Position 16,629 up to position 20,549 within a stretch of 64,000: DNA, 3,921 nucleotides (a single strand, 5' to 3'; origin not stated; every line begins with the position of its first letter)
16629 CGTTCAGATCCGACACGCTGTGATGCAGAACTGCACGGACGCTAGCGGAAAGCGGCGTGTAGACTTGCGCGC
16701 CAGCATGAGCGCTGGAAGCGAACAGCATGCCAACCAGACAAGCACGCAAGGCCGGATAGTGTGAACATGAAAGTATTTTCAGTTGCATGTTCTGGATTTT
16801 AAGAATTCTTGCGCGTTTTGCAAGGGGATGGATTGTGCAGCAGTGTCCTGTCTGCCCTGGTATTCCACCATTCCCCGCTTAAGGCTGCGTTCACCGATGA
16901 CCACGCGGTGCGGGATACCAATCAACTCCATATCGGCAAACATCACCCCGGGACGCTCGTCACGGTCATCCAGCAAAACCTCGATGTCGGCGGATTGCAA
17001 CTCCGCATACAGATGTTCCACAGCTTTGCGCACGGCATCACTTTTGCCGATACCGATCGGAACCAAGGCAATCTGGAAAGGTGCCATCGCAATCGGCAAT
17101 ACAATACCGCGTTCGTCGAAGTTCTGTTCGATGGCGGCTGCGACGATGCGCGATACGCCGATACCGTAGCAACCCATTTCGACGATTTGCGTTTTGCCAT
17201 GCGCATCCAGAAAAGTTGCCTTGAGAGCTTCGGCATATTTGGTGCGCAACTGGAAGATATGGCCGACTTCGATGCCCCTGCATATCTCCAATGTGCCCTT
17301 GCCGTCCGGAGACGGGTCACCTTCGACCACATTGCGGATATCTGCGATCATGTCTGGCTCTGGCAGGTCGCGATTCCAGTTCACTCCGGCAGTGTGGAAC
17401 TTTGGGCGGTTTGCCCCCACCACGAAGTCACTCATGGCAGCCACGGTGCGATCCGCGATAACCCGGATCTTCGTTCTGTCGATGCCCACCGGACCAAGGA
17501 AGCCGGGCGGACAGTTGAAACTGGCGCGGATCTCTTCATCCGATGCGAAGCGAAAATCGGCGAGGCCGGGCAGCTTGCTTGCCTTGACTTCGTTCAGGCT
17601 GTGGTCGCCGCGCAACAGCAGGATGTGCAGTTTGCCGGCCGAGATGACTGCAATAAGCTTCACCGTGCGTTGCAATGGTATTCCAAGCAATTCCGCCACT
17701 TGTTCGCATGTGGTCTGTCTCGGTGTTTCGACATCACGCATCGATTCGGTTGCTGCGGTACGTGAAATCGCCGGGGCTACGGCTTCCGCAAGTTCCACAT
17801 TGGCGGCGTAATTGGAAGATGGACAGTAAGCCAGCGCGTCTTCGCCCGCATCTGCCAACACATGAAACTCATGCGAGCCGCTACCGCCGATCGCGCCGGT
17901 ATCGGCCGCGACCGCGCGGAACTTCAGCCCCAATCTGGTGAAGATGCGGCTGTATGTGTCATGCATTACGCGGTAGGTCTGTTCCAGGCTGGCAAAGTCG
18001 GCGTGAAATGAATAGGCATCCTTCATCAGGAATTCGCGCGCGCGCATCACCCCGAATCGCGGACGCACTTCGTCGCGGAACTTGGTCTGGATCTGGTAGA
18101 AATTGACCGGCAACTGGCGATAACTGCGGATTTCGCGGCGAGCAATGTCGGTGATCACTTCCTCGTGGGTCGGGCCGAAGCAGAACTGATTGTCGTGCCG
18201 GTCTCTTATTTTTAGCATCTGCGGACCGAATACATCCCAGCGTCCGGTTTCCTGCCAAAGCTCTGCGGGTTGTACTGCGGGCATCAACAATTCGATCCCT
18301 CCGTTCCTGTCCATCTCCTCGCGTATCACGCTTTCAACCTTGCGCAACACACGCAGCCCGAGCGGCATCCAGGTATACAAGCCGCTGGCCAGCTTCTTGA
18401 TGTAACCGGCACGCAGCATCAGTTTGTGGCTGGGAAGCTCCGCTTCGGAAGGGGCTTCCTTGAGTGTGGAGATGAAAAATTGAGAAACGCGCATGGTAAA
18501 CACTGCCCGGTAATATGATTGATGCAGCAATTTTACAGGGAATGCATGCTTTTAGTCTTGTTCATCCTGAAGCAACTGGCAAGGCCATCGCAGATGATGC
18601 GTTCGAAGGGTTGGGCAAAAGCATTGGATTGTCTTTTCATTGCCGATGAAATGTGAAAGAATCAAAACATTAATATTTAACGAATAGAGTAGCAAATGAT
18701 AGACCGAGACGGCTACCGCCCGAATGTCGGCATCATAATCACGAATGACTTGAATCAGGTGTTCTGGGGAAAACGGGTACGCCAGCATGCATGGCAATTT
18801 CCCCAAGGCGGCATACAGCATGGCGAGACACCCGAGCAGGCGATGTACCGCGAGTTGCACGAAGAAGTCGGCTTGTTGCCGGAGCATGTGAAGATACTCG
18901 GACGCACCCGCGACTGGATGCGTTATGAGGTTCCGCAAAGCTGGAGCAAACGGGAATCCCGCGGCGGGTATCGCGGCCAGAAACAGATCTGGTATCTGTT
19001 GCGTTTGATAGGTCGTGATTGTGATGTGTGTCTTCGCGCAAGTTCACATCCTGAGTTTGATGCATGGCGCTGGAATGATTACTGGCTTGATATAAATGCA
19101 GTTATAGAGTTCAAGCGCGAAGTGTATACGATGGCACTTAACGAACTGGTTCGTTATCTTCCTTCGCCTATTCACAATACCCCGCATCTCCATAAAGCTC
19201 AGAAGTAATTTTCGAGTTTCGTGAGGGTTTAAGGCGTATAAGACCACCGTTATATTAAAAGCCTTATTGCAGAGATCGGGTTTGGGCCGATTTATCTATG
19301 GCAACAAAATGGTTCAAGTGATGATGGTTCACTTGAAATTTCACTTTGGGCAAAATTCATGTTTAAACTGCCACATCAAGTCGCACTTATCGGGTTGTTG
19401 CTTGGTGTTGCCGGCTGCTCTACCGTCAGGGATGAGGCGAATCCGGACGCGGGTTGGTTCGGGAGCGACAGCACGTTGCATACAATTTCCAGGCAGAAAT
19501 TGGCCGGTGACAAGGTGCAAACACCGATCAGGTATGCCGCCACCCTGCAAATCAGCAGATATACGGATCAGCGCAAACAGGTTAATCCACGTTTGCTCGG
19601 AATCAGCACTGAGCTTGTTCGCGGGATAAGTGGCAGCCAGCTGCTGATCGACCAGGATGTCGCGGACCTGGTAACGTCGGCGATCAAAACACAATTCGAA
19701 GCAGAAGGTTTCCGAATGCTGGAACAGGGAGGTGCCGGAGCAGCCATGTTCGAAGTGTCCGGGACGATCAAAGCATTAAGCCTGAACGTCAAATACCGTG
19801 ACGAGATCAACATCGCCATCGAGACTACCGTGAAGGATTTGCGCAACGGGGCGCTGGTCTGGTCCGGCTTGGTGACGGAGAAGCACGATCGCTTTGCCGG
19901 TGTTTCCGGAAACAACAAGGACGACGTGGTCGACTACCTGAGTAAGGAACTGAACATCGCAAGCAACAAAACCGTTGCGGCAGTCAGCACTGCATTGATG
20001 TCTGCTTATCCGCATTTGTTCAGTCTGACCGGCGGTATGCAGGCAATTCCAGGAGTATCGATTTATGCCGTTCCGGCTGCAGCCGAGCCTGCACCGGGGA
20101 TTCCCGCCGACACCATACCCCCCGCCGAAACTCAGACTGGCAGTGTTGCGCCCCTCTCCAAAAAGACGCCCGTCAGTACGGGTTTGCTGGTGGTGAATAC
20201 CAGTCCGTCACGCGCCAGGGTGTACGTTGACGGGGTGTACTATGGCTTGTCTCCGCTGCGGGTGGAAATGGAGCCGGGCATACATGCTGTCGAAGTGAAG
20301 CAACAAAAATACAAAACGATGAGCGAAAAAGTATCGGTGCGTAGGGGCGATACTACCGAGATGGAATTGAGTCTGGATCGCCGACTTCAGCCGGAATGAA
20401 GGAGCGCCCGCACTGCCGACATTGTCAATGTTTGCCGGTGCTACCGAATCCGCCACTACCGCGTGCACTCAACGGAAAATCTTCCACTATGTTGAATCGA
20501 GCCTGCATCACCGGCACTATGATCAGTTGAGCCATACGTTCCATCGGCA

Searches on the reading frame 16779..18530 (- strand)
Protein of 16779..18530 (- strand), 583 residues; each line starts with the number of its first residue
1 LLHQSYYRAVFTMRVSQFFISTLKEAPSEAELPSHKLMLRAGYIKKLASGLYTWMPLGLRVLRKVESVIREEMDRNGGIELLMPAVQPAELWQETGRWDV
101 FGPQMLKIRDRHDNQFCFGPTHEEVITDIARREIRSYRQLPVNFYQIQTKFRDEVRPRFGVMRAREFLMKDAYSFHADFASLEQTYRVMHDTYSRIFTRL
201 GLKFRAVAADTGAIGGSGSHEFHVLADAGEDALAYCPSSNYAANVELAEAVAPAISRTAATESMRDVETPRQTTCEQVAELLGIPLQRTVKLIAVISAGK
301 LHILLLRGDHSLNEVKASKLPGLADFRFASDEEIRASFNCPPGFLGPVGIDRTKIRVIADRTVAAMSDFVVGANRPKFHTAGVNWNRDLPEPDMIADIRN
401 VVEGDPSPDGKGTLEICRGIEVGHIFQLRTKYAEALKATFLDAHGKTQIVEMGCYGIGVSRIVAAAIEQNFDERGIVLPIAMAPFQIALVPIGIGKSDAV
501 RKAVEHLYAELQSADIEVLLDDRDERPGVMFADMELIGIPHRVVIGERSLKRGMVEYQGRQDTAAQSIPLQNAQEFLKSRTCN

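Call 80: search_protein_families(library=pfam, proteins=[window:16779-18530:-], max_evalue=0.00001)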
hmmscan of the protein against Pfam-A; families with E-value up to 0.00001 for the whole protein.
window:16779-18530:- (583 aa): 3 families
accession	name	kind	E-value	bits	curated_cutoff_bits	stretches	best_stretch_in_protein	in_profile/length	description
PF00587.30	tRNA-synt_2b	-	1.3e-33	117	29.3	1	108-470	3-179/179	tRNA synthetase class II core domain (G, H, P, S and T)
PF04073.20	tRNA_edit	-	8.3e-24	84.5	25.5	1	270-385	2-118/123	Aminoacyl-tRNA editing domain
PF03129.25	HGTP_anticodon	-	1.5e-19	70.3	21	1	486-579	1-93/94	Anticodon binding domain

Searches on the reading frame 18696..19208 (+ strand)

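Call 80: search_protein_families(library=pfam, proteins=[window:18696-19208:+], max_evalue=0.00001)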
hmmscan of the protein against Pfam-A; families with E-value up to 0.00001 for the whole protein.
window:18696-19208:+ (170 aa): 1 family
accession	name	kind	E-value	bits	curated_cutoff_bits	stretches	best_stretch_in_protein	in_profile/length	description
PF00293.34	NUDIX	-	4.2e-20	72.5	21.1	1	7-136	2-118/134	NUDIX domain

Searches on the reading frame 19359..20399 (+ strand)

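Call 80: search_protein_families(library=pfam, proteins=[window:19359-20399:+], max_evalue=0.00001)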
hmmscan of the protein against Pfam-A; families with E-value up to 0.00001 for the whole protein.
window:19359-20399:+ (346 aa): 1 family
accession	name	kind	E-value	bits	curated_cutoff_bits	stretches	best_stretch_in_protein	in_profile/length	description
PF08308.17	PEGA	-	4.8e-16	58.9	20.8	1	275-341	2-69/71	PEGA domain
